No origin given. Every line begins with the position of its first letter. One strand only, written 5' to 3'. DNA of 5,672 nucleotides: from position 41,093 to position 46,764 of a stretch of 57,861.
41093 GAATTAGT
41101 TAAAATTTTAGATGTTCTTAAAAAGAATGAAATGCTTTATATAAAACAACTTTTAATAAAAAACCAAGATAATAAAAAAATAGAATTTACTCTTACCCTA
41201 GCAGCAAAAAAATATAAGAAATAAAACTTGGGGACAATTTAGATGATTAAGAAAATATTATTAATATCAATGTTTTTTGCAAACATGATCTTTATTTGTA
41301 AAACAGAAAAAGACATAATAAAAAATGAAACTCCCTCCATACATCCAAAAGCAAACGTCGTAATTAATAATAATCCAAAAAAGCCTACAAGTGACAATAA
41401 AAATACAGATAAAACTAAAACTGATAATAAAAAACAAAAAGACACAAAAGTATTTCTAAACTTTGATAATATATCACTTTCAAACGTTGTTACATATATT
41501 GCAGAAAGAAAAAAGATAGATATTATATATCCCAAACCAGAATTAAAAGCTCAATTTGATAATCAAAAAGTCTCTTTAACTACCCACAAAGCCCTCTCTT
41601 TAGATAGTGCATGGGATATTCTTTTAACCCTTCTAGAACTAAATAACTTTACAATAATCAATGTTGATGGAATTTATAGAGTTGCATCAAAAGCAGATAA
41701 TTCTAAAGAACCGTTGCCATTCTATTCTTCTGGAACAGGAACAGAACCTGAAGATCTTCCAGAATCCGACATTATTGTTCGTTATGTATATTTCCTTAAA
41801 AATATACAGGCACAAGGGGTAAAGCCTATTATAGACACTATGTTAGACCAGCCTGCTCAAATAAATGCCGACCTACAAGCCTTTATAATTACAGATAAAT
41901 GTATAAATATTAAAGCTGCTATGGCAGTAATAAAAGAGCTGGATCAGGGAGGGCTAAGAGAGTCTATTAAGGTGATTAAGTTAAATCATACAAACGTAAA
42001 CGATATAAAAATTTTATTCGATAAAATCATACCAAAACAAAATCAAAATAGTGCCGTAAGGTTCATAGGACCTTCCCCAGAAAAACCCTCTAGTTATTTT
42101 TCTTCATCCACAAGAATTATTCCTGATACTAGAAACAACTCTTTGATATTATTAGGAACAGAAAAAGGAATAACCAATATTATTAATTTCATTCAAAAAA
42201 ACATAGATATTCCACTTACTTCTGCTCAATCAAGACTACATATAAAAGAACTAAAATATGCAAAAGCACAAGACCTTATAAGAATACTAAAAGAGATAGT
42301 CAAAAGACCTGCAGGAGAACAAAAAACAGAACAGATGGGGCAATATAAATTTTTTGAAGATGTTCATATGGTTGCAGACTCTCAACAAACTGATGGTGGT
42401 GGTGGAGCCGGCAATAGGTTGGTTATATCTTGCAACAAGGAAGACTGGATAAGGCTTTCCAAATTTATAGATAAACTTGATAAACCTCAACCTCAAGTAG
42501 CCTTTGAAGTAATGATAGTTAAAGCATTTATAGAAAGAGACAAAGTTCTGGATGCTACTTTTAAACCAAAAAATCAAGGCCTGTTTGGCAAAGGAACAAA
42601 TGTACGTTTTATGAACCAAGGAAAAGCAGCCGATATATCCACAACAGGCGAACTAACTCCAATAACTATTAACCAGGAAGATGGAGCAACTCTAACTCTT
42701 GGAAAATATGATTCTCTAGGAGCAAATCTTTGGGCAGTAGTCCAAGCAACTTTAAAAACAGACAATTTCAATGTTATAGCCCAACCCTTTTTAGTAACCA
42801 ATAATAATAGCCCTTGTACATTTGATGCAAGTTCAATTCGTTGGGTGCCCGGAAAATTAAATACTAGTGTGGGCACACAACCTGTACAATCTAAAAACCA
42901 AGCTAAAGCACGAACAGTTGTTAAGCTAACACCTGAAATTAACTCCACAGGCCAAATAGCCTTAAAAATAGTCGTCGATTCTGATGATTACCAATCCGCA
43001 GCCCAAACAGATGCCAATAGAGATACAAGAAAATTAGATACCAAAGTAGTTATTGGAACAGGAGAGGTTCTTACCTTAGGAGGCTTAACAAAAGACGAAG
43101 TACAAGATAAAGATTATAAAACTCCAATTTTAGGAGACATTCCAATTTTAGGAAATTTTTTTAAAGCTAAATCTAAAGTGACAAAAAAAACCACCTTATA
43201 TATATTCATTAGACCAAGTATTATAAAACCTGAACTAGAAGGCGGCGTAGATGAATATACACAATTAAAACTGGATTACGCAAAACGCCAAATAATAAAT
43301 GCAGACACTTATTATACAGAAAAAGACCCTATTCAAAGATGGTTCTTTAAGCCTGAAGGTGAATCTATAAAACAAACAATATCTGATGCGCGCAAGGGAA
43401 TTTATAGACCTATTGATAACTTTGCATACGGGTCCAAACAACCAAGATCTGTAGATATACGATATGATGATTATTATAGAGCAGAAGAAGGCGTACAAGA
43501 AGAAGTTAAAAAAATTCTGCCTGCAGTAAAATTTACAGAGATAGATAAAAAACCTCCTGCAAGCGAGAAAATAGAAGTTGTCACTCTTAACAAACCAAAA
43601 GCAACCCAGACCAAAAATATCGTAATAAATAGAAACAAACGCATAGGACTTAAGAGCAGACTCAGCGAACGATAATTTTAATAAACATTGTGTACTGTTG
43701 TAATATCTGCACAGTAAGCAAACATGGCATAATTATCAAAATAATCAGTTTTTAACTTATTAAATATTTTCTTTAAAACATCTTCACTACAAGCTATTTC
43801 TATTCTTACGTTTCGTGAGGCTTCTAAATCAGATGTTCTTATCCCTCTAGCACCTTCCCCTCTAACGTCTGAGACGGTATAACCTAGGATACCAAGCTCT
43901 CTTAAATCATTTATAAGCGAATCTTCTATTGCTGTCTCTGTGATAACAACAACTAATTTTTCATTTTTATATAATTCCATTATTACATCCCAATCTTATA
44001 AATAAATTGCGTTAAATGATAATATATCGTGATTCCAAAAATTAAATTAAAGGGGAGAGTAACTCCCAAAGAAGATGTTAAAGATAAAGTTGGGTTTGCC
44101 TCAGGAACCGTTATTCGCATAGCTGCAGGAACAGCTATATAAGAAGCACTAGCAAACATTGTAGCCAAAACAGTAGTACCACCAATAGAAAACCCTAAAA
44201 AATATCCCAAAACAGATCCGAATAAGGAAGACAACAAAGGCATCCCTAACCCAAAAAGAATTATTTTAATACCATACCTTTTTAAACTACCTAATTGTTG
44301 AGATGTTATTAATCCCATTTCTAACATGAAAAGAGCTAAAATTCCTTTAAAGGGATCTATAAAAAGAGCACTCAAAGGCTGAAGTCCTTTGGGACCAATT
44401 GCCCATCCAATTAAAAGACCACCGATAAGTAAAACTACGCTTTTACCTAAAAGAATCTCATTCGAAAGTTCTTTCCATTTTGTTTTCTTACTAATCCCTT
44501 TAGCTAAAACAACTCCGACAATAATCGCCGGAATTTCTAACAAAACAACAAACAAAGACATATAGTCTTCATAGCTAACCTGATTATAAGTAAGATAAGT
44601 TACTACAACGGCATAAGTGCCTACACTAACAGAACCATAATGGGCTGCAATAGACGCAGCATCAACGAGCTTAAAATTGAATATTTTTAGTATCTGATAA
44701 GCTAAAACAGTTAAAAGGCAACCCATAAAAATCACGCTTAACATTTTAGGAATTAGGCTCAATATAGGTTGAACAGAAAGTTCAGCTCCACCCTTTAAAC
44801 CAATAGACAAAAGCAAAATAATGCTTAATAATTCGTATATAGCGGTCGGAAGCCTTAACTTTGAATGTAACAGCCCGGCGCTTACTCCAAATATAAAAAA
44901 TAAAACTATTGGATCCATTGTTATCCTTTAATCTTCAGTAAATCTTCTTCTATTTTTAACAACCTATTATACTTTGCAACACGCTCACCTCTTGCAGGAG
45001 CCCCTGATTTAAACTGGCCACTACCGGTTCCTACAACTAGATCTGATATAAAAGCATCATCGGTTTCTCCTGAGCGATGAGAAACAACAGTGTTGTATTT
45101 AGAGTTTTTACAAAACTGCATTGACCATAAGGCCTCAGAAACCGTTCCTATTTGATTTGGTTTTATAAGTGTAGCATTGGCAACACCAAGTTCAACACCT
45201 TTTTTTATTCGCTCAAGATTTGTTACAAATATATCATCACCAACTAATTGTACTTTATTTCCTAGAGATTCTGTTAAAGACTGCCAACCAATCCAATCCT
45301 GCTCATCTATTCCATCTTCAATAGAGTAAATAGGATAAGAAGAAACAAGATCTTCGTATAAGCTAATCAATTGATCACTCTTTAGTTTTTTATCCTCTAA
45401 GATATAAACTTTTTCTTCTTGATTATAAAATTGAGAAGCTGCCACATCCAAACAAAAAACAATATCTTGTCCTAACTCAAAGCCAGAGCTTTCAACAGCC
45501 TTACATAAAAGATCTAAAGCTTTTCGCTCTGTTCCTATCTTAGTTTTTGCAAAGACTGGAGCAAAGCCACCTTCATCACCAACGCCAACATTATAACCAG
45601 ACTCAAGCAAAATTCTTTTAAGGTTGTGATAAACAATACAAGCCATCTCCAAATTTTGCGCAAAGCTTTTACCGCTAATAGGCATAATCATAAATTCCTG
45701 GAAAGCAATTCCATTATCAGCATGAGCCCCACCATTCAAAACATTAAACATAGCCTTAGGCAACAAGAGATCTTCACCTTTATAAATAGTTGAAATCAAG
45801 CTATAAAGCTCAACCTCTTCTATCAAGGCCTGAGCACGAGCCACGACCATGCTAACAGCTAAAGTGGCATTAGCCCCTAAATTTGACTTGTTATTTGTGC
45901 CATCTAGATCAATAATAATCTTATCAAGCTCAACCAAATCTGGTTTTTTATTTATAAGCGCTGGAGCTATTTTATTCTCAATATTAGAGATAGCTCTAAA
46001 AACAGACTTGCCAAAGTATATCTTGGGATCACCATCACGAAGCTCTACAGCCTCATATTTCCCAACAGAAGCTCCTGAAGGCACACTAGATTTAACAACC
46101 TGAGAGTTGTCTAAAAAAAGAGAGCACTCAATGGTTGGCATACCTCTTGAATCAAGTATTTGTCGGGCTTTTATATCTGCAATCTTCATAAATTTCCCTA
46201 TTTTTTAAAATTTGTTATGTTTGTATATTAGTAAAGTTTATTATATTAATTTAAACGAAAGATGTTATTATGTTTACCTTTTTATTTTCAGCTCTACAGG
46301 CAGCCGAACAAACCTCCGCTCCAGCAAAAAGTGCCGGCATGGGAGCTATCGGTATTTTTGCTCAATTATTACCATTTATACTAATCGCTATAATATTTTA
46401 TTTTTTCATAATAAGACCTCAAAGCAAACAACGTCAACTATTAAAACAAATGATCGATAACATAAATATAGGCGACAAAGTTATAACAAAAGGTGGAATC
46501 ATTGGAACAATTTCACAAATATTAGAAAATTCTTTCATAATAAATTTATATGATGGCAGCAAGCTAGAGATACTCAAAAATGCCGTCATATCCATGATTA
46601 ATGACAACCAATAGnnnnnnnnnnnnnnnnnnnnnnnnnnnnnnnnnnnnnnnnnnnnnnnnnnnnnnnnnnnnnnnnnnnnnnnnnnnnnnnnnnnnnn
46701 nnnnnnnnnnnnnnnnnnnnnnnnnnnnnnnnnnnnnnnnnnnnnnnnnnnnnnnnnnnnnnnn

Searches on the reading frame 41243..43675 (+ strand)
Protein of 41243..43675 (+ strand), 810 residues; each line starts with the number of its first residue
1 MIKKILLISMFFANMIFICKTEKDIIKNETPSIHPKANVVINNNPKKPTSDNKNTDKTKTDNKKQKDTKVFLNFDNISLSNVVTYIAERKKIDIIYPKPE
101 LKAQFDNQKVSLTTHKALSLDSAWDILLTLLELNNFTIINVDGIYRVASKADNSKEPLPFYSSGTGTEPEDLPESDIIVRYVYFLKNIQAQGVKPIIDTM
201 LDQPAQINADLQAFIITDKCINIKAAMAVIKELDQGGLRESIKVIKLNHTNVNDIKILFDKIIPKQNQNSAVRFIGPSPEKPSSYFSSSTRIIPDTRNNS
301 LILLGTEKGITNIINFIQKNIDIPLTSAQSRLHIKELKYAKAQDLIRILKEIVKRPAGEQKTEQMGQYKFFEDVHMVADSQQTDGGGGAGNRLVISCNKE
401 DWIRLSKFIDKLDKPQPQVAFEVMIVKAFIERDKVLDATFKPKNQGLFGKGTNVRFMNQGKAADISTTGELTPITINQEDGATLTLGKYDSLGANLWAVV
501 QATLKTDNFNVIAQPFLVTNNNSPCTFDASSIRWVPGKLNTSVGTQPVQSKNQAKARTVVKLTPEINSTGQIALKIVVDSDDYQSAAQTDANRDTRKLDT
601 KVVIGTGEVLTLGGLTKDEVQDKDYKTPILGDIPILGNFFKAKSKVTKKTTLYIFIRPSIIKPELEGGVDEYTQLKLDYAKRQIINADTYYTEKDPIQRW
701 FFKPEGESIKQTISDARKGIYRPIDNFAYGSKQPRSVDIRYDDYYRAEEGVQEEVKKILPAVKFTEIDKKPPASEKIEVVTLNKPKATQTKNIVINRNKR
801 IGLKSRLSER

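Call 67: search_protein_families(library=pfam, proteins=[window:41243-43675:+], max_evalue=0.00001)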
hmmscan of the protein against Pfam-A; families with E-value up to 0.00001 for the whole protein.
window:41243-43675:+ (810 aa): 3 families
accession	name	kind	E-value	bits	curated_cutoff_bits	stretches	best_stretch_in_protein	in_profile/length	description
PF00263.26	Secretin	-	2.1e-31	109.3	27.5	1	505-662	4-169/169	Bacterial type II and III secretion system protein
PF03958.22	Secretin_N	-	5.6e-14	52.5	28.2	0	243-319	2-62/69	Bacterial type II/III secretion system short domain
PF21305.2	type_II_gspD_N0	-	6.3e-06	26.4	27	0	72-147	1-71/71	GspD-like, N0 domain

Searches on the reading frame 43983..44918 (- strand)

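Call 67: search_protein_families(library=pfam, proteins=[window:43983-44918:-], max_evalue=0.00001)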
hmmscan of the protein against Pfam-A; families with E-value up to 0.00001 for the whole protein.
window:43983-44918:- (311 aa): 1 family
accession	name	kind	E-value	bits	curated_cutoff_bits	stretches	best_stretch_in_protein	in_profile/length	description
PF05982.17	Sbt_1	-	3.6e-106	355.4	27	1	3-303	1-307/308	Na+-dependent bicarbonate transporter superfamily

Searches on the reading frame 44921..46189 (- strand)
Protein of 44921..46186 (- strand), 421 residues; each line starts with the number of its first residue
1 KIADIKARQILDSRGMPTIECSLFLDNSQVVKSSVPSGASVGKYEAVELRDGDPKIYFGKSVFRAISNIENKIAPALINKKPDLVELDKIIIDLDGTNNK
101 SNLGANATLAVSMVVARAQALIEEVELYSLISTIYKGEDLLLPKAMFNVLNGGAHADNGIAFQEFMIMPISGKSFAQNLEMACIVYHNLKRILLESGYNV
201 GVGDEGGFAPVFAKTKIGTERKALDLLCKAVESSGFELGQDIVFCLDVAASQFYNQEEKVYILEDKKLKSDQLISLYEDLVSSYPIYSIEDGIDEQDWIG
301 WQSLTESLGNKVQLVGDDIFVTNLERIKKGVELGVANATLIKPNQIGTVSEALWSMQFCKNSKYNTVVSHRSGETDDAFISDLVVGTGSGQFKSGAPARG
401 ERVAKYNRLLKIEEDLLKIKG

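Call 34: list_cluster_members(proteins=[P0001, P0144, P0007, window:44921-46186:-])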
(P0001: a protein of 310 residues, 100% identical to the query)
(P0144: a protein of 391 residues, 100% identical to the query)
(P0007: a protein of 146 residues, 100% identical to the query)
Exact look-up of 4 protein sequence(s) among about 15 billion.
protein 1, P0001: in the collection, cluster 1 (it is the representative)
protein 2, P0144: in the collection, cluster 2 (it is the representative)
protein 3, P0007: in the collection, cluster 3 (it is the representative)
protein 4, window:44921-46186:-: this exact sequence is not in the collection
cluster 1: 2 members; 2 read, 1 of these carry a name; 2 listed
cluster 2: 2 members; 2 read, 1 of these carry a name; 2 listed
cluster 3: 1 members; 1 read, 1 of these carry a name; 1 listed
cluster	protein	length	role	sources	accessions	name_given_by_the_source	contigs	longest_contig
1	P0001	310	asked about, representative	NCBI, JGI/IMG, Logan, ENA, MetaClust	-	\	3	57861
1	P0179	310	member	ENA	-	-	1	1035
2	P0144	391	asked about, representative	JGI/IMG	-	-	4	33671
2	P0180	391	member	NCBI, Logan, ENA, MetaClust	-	\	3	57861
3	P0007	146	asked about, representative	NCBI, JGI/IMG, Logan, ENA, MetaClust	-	\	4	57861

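Call 77: list_cluster_members(proteins=[window:44924-46189:-, window:54064-56244:+, window:50469-51833:+, window:41243-43672:+, window:43986-44918:-])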
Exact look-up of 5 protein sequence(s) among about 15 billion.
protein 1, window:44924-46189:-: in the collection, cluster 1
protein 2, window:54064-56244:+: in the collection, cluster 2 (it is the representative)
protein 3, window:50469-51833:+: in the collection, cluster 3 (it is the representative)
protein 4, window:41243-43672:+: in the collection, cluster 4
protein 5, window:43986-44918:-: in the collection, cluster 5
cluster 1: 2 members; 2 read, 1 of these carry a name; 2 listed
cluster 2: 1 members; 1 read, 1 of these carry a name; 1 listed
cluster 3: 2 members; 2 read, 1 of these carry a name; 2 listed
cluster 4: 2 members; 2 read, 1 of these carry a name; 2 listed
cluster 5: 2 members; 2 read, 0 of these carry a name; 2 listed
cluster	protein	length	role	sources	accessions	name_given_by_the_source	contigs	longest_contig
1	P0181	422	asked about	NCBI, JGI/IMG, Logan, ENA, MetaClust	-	\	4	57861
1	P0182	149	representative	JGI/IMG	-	-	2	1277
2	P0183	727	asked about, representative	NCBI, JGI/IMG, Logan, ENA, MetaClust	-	\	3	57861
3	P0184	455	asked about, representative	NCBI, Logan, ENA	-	-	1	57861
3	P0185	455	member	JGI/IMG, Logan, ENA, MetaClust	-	\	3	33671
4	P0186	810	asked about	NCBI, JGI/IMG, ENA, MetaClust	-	\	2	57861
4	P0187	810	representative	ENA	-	-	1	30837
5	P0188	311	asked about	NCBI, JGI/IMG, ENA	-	-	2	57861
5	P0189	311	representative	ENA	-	-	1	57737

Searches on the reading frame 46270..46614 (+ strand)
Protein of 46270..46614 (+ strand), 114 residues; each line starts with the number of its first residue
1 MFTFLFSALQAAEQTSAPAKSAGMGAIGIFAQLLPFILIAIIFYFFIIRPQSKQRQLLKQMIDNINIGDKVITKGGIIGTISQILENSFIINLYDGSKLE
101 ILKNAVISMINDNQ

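Call 67: search_protein_families(library=pfam, proteins=[window:46270-46614:+], max_evalue=0.00001)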
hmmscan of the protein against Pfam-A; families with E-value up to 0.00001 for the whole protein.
window:46270-46614:+ (114 aa): 1 family
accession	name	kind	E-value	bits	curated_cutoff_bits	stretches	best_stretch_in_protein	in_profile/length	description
PF02699.20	YajC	-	5.7e-24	84.2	28.2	1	32-106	2-76/78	Preprotein translocase subunit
